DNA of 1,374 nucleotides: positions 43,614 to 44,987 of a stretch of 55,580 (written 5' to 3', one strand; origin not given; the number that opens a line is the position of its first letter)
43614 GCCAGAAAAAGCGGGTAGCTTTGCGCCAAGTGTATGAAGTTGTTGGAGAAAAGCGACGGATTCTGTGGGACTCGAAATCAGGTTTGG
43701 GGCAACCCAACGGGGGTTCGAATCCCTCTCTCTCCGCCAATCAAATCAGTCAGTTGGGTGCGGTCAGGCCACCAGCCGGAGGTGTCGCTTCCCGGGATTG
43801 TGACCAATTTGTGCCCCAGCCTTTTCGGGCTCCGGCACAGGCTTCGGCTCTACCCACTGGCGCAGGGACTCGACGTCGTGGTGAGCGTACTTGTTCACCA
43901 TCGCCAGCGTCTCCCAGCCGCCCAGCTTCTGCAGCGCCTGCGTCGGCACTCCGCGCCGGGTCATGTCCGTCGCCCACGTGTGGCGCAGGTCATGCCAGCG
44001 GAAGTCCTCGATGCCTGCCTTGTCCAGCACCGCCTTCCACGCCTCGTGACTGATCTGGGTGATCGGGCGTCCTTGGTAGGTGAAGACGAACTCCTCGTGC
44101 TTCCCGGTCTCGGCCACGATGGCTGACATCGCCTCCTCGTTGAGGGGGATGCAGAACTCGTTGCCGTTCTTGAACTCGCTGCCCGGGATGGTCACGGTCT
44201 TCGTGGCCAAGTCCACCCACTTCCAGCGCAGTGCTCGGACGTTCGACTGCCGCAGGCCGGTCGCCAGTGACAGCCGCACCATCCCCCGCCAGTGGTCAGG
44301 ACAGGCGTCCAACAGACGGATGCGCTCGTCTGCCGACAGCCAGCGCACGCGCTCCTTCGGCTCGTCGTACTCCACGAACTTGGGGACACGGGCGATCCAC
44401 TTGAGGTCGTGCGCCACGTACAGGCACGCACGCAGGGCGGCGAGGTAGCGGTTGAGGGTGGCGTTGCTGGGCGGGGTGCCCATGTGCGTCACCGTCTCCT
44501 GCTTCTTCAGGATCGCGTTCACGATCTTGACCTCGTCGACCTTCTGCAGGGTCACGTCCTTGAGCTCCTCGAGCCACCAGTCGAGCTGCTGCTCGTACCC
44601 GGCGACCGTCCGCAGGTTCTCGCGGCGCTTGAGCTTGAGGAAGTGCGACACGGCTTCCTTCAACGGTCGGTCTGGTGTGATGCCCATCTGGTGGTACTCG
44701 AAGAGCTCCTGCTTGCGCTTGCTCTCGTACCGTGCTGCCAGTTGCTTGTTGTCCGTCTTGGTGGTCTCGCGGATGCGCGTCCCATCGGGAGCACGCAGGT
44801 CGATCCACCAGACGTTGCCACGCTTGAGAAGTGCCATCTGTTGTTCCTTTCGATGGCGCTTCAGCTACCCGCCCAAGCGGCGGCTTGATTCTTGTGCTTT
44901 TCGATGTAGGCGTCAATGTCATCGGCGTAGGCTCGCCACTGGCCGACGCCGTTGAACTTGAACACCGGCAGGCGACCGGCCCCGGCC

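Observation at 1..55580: Genome-wide, frame-independent over-representation of the hexamer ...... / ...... (extended R-TCTGTT-S)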

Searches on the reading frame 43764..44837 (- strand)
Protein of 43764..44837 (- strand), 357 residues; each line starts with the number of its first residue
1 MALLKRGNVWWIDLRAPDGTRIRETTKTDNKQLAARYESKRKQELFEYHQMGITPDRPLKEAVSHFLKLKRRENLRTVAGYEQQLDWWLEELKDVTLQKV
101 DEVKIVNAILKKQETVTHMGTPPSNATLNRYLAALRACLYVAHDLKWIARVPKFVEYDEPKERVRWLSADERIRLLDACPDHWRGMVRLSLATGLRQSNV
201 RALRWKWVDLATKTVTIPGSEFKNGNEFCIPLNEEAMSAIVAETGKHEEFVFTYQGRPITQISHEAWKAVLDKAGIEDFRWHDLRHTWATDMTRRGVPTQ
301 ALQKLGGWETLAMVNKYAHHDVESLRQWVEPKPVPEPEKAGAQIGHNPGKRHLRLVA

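Call 24: find_encoding_contigs(protein=window:43764-44837:-, flank=10000, max_places=10)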
Protein window:43764-44837:- (357 aa): 10 contigs read that carry it; 6 places shown.
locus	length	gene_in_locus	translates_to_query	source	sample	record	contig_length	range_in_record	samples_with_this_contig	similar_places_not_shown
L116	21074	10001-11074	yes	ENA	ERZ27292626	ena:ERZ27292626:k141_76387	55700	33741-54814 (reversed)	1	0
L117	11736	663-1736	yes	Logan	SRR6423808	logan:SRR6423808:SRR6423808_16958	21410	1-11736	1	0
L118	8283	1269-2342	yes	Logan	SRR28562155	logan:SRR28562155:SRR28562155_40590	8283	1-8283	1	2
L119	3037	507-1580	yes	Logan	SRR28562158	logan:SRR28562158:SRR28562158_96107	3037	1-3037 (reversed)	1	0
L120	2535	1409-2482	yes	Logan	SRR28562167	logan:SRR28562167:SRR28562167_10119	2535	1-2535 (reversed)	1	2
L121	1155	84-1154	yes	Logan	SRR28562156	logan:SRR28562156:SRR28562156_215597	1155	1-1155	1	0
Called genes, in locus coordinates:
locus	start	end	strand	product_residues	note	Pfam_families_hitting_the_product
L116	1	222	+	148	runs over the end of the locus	-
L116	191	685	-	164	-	-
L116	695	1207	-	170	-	PF13392:HNH_3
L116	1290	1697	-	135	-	PF05866:RusA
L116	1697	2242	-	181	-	-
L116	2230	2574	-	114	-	PF06147:DUF968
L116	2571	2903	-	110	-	-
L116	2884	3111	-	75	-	PF11753:DUF3310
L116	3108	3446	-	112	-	-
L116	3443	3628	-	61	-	-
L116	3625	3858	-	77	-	-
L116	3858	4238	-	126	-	-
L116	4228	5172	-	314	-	PF13481:AAA_25, PF03796:DnaB_C, PF06745:ATPase (weak)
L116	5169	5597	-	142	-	PF01807:Zn_ribbon_DnaG (weak)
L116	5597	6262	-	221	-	PF07120:DUF1376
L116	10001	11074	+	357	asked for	PF00589:Phage_integrase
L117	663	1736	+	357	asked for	PF00589:Phage_integrase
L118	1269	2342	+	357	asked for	PF00589:Phage_integrase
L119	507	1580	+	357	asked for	PF00589:Phage_integrase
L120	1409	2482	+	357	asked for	PF00589:Phage_integrase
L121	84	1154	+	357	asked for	PF00589:Phage_integrase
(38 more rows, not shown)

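Call 31: find_homologous_proteins(query=window:43764-44837:-, max_evalue=1e-40)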
Query window:43764-44837:- (357 aa): 2873 proteins with E <= 1e-40 among 6096 candidates; the best 120 are listed.
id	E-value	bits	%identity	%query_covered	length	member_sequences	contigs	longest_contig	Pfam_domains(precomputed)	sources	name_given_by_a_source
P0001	5.3e-244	827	100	100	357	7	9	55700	PF00589.28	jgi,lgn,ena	-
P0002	4.5e-199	679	81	100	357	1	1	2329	PF00589.28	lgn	-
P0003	5.2e-167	573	70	100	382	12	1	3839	PF00589.28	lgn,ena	-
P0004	2.4e-165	568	67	100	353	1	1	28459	PF00589.28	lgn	-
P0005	7.5e-165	566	70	100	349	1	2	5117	PF00589.28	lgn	-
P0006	1.7e-163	562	68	100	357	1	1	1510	PF00589.28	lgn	-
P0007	3.0e-163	561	68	100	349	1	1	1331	PF00589.28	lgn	-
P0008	2.9e-157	541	66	100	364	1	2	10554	PF00589.28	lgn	-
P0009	3.8e-145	502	64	100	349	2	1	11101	PF00589.28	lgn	-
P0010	1.4e-139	483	61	100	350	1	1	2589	PF00589.28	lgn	-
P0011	1.0e-138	480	60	100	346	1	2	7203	PF00589.28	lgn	-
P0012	4.5e-138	478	62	100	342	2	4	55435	PF00589.28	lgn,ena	-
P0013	1.6e-137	477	60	100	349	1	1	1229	PF00589.28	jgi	jgi:integrase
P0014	6.8e-137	474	61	100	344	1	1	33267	PF00589.28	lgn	-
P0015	1.0e-136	474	61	100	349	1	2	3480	PF00589.28,PF02899.24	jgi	jgi:integrase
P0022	4.1e-132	459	59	100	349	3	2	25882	PF00589.28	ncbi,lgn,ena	-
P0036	9.7e-109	382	52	100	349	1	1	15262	PF00589.28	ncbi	-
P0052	9.9e-89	316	47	92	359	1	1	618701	PF00589.28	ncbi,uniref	ncbi:tyrosine-type recombinase/integrase [Massilia sp. PWRC2]|uniref:tyrosine-type recombinase/integ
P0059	5.5e-87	310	45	97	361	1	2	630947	PF00589.28,PF02899.24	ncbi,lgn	-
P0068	1.7e-81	292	45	91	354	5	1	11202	PF00589.28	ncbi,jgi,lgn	jgi:integrase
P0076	2.3e-73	265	42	89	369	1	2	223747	PF00589.28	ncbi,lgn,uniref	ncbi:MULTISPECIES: tyrosine-type recombinase/integrase [Polaromonas]|uniref:Tyrosine-type recombinas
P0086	1.4e-68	250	39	94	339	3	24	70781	PF00589.28,PF24624.2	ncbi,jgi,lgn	-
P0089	2.4e-68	249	42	91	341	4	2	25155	PF00589.28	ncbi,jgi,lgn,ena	jgi:integrase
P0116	7.4e-67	244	42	92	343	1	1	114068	PF00589.28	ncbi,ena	-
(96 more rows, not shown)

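Call 32: find_encoding_contigs(protein=P0052, flank=10000, max_places=2)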
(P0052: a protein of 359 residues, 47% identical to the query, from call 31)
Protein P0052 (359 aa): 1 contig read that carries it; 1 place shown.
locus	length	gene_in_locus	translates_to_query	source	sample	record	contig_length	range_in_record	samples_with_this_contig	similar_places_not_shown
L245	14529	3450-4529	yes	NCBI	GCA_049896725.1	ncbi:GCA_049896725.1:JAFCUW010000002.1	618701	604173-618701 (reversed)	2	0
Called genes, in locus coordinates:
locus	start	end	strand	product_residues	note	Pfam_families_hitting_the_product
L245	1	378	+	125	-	?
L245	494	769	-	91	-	-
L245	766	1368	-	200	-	-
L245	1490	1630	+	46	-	-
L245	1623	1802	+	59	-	-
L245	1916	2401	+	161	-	-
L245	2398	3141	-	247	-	PF18857:LPD38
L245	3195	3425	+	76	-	PF12728:HTH_17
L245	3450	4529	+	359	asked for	PF00589:Phage_integrase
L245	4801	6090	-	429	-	PF02403:Seryl_tRNA_N, PF00587:tRNA-synt_2b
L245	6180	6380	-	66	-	-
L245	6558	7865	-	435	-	PF01078:Mg_chelatase (faint), PF05496:RuvB_N, PF13191:AAA_16 (faint), PF00004:AAA, PF07728:AAA_5 (weak), PF13173:AAA_14 (weak), PF16193:AAA_assoc_2, PF12002:MgsA_C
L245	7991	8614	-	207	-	PF03548:LolA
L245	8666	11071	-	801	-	PF13491:FtsK_4TM, PF17854:FtsK_alpha, PF01580:FtsK_SpoIIIE, PF09397:FtsK_gamma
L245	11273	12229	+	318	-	PF00890:FAD_binding_2 (faint), PF01134:GIDA (faint), PF01266:DAO (faint), PF03486:HI0933_like (faint), PF07992:Pyr_redox_2, PF13738:Pyr_redox_3, PF00070:Pyr_redox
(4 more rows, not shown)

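Call 33: find_encoding_contigs(protein=P0059, flank=10000, max_places=2)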
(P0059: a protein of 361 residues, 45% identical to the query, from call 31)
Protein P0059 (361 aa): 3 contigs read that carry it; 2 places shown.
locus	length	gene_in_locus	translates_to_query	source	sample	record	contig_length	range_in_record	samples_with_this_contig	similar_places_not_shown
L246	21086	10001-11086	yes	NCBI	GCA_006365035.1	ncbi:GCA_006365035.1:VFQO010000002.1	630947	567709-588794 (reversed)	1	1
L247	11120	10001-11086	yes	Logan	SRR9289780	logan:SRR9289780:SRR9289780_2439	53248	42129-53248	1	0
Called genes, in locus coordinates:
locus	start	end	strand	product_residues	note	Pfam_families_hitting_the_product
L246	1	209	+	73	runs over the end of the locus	-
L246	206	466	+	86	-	-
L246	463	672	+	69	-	-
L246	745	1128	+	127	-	-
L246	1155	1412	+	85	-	-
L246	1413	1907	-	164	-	-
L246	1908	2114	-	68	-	-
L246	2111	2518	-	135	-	PF05866:RusA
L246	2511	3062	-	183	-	-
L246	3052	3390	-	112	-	PF06147:DUF968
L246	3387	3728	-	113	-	-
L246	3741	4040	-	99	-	-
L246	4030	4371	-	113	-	-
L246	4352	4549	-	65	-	-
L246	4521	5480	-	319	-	PF13481:AAA_25, PF03796:DnaB_C (faint)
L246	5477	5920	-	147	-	PF01807:Zn_ribbon_DnaG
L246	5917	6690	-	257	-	-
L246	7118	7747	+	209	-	PF12844:HTH_19, PF13560:HTH_31 (weak), PF01381:HTH_3, PF00717:Peptidase_S24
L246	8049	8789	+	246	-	-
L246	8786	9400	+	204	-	PF09588:YqaJ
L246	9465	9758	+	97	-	-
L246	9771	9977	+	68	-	PF12728:HTH_17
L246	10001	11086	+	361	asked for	PF02899:Phage_int_SAM_1 (faint), PF00589:Phage_integrase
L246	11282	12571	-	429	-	PF02403:Seryl_tRNA_N, PF00587:tRNA-synt_2b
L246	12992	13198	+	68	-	-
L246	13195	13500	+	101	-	PF21716:dnstrm_HI1420, PF01381:HTH_3 (weak)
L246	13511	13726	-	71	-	-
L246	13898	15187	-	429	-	PF01078:Mg_chelatase (faint), PF05496:RuvB_N, PF07728:AAA_5 (weak), PF13191:AAA_16 (faint), PF13401:AAA_22 (faint), PF00004:AAA, PF16193:AAA_assoc_2, PF12002:MgsA_C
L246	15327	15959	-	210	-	PF03548:LolA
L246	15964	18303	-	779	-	PF13491:FtsK_4TM, PF17854:FtsK_alpha, PF01580:FtsK_SpoIIIE, PF09397:FtsK_gamma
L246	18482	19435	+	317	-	PF00890:FAD_binding_2 (faint), PF01134:GIDA (faint), PF01266:DAO (faint), PF03486:HI0933_like (faint), PF07992:Pyr_redox_2, PF12831:FAD_oxidored (faint), PF13738:Pyr_redox_3, PF00070:Pyr_redox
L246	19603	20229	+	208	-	PF01713:Smr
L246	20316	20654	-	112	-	PF00543:P-II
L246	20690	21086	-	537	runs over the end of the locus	PF00795:CN_hydrolase, PF02540:NAD_synthase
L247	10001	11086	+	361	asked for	PF02899:Phage_int_SAM_1 (faint), PF00589:Phage_integrase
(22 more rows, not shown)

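Call 34: find_encoding_contigs(protein=P0022, flank=10000, max_places=3)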
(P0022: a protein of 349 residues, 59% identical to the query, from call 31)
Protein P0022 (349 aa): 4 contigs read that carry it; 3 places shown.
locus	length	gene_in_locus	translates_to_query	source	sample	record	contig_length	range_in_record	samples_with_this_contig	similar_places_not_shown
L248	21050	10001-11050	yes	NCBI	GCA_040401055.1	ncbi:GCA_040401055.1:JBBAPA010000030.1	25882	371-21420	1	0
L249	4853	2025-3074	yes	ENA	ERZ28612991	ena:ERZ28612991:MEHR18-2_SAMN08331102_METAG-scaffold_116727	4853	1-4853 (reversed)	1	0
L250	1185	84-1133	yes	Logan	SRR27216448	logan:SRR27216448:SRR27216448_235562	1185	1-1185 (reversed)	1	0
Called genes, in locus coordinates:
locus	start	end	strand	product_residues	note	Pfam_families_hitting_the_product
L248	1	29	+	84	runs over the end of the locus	-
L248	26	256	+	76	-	-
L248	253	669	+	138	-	-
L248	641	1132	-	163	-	-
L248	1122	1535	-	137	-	PF05866:RusA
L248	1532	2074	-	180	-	-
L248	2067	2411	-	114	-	PF06147:DUF968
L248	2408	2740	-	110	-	-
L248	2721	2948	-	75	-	PF11753:DUF3310 (weak)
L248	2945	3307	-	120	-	-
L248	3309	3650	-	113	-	-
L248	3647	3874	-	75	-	-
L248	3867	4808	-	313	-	PF13481:AAA_25, PF03796:DnaB_C (weak)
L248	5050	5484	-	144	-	PF01807:Zn_ribbon_DnaG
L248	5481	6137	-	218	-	PF07120:DUF1376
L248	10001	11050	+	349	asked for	PF00589:Phage_integrase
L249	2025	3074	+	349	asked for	PF00589:Phage_integrase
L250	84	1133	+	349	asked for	PF00589:Phage_integrase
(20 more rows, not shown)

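Call 68: list_cluster_members(proteins=[P0059, P0022, P0036, P0068, P0086, P0089, P0116, P0076])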
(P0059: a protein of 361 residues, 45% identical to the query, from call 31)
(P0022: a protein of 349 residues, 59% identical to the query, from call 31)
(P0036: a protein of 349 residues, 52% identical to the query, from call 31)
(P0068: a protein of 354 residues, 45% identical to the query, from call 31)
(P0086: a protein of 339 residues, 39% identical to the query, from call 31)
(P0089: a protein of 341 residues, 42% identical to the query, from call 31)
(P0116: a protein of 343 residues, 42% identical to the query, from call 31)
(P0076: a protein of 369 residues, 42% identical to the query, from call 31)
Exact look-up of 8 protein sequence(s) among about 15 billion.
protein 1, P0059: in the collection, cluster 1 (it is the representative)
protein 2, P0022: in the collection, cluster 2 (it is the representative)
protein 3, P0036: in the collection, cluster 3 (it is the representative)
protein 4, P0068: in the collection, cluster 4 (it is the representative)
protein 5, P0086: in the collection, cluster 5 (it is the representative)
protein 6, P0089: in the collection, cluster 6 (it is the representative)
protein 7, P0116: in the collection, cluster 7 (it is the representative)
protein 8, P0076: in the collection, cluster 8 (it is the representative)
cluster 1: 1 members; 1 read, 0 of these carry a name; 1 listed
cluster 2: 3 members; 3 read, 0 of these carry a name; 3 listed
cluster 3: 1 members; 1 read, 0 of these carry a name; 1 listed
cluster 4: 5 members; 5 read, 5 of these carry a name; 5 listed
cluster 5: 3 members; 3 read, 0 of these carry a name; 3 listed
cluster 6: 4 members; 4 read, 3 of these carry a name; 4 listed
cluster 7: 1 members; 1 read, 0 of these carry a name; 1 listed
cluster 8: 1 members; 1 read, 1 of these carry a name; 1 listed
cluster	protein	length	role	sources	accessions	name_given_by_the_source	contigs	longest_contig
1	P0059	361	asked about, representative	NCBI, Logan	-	-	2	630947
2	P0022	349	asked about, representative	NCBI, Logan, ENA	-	-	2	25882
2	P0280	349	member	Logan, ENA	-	-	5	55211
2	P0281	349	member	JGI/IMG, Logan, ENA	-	-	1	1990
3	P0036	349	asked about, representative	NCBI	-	-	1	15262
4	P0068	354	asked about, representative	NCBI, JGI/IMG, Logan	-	integrase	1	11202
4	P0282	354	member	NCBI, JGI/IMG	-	integrase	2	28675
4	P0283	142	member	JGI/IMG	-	integrase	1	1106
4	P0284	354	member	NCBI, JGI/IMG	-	integrase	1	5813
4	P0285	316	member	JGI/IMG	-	integrase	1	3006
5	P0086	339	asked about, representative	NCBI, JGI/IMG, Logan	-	-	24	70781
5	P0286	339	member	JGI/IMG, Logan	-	-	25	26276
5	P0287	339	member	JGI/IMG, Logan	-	-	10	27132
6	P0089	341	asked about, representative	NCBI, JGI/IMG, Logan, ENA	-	integrase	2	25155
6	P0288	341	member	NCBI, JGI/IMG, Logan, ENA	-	integrase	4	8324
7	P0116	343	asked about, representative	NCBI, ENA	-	-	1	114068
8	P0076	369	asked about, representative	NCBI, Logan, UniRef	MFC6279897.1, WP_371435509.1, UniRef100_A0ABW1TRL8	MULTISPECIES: tyrosine-type recombinase/integrase [Polaromonas] | Tyrosine-type recombinase/integrase n=1 Tax=Polaromonas aquatica TaxID=332657 ...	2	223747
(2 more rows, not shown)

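Call 69: find_homologous_proteins(query=L246:11282-12571:-, max_evalue=1e-100)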
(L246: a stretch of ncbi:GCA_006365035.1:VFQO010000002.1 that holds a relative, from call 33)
Query L246:11282-12571:- (429 aa): 8000 proteins with E <= 1e-100 among 8000 candidates; the best 120 are listed.
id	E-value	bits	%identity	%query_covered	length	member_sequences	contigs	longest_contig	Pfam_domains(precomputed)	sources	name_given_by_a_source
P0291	1.3e-284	961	100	100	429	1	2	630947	PF00587.31,PF02403.28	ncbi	-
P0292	1.2e-275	931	97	100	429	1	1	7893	PF00587.31,PF02403.28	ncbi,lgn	-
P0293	5.1e-273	923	95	100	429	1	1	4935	PF00587.31,PF02403.28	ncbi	-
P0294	1.0e-272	922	95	100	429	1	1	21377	PF00587.31,PF02403.28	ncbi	-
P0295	1.5e-271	918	95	100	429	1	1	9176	PF00587.31,PF02403.28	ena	-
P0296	2.7e-271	917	94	100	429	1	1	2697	PF00587.31,PF02403.28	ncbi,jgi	jgi:seryl-tRNA synthetase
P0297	1.4e-270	915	95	100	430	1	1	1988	PF00587.31,PF02403.28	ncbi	-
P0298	1.4e-270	915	95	100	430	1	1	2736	PF00587.31,PF02403.28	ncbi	-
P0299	2.6e-270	914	94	100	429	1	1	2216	PF00587.31,PF02403.28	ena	-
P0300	2.6e-270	914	94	100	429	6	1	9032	PF00587.31,PF02403.28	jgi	jgi:seryl-tRNA synthetase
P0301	3.6e-270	913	95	100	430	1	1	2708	PF00587.31,PF02403.28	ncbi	-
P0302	3.6e-270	913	94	100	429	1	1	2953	PF00587.31,PF02403.28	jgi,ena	-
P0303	6.3e-269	909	94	100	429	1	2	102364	PF00587.31,PF02403.28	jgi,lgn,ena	jgi:seryl-tRNA synthetase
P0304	7.0e-269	909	94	100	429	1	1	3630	PF00587.31,PF02403.28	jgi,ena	-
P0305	8.7e-269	909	94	100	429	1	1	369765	PF00587.31,PF02403.28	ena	-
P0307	1.2e-268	908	94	100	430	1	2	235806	PF00587.31,PF02403.28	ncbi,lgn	-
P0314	8.6e-268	906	94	100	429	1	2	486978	PF00587.31,PF02403.28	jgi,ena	jgi:seryl-tRNA synthetase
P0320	5.5e-266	900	93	100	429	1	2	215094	PF00587.31,PF02403.28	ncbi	-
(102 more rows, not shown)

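Call 70: find_encoding_contigs(protein=P0307, flank=10000, max_places=2)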
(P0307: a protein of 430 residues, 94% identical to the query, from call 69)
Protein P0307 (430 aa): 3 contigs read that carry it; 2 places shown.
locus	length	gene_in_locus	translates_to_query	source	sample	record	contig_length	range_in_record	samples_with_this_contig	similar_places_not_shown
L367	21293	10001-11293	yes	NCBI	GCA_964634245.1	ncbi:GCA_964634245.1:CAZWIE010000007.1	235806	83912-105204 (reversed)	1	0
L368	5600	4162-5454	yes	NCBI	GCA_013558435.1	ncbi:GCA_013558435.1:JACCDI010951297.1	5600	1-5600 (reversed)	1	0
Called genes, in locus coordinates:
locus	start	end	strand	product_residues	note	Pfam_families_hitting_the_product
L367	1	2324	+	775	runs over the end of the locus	PF13491:FtsK_4TM, PF17854:FtsK_alpha, PF01580:FtsK_SpoIIIE, PF09397:FtsK_gamma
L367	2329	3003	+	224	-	PF03548:LolA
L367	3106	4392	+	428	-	PF01078:Mg_chelatase (faint), PF05496:RuvB_N, PF07728:AAA_5 (weak), PF13173:AAA_14 (weak), PF13191:AAA_16 (faint), PF00004:AAA, PF16193:AAA_assoc_2, PF12002:MgsA_C, +1 more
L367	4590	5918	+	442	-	-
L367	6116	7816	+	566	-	-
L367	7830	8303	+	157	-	-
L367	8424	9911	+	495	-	-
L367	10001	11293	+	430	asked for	PF02403:Seryl_tRNA_N, PF00587:tRNA-synt_2b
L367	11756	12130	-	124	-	PF11604:CusF_Ec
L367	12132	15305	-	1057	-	PF00873:ACR_tran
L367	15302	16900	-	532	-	PF19335:HMBD (weak), PF25919:BSH_CusB, PF25869:3HB_CusB, PF25954:Beta-barrel_RND_2, PF25967:RND-MFP_C, PF25975:CzcB_C, PF25989:YknX_C, PF11604:CusF_Ec, +1 more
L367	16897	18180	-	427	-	PF02321:OEP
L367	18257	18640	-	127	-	-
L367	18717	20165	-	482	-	PF02308:MgtC, PF13194:DUF4010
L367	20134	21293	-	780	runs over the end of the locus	PF04945:YHS, PF19335:HMBD, PF00122:E1-E2_ATPase, PF08282:Hydrolase_3 (faint), PF00702:Hydrolase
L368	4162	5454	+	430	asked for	PF02403:Seryl_tRNA_N, PF00587:tRNA-synt_2b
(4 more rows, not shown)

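Call 71: find_encoding_contigs(protein=P0314, flank=10000, max_places=2)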
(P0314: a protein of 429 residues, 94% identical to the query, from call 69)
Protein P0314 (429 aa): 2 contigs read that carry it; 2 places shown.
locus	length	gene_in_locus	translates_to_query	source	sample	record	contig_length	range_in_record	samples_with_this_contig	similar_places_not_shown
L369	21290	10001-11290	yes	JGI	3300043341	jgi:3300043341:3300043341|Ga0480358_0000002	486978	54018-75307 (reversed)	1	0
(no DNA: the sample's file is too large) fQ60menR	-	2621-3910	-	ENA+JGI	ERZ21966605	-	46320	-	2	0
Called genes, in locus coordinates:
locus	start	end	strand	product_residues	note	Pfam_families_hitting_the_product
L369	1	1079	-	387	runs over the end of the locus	PF04339:FemAB_like, PF13480:Acetyltransf_6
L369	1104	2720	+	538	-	PF00795:CN_hydrolase, PF02540:NAD_synthase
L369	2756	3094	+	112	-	PF00543:P-II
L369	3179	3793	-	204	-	PF01713:Smr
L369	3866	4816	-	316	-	PF00890:FAD_binding_2 (faint), PF01134:GIDA (faint), PF01266:DAO (faint), PF03486:HI0933_like (faint), PF07992:Pyr_redox_2, PF12831:FAD_oxidored (faint), PF13738:Pyr_redox_3, PF00070:Pyr_redox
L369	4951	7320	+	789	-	PF13491:FtsK_4TM, PF17854:FtsK_alpha, PF01580:FtsK_SpoIIIE, PF09397:FtsK_gamma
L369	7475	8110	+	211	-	PF03548:LolA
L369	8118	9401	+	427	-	PF01078:Mg_chelatase (faint), PF05496:RuvB_N, PF07728:AAA_5 (weak), PF13191:AAA_16 (faint), PF13401:AAA_22 (faint), PF00004:AAA, PF16193:AAA_assoc_2, PF12002:MgsA_C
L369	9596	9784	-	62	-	-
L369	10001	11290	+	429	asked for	PF02403:Seryl_tRNA_N, PF00587:tRNA-synt_2b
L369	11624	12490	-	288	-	PF08843:AbiEii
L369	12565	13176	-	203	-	PF19570:DUF6088 (weak)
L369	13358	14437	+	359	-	PF02661:Fic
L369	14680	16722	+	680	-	PF04879:Molybdop_Fe4S4 (weak), PF00384:Molybdopterin, PF01568:Molydop_binding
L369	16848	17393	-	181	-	-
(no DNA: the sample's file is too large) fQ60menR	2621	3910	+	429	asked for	PF02403:Seryl_tRNA_N, PF00587:tRNA-synt_2b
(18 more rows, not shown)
